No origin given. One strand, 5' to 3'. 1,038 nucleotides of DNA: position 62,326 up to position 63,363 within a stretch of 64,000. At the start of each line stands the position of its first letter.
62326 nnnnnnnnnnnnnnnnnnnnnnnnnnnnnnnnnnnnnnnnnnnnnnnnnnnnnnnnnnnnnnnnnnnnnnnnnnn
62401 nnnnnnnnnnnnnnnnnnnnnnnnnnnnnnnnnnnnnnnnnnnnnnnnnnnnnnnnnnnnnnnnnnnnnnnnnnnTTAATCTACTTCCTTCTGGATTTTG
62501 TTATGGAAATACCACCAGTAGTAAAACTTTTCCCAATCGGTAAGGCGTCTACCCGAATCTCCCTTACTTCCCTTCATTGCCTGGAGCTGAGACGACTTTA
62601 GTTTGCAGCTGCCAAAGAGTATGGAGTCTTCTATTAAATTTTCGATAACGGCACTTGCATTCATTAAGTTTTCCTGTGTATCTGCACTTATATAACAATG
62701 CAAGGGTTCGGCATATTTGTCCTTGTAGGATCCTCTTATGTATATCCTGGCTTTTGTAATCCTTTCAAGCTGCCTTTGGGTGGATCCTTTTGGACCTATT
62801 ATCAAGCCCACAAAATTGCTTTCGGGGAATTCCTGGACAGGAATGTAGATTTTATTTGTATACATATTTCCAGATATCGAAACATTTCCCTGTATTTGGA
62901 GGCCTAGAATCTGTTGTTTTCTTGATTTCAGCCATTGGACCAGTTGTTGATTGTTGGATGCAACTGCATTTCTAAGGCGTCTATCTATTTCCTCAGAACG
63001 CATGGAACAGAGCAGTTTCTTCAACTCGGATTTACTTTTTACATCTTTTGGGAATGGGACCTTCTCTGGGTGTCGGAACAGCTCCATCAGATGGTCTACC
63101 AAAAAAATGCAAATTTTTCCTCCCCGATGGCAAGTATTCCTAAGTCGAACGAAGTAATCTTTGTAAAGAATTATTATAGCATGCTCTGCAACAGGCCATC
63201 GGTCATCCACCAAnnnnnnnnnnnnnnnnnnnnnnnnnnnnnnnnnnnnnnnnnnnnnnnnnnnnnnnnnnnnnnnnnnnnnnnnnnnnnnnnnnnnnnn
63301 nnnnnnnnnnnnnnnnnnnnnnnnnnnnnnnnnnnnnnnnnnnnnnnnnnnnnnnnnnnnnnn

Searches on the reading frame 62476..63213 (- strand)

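Call 54: search_protein_families(library=pfam, max_evalue=0.00001, proteins=[window:62476-63213:-])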
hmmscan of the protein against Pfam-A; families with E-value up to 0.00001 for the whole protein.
window:62476-63213:- (245 aa): 2 families
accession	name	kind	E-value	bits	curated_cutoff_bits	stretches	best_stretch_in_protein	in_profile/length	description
PF22675.2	KH-I_KHDC4-BBP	-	1.3e-15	57.4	30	1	130-195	3-76/76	KHDC4/BBP-like, KH-domain type I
PF00013.35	KH_1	-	2.7e-08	33.9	21.5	1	132-191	8-65/66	KH domain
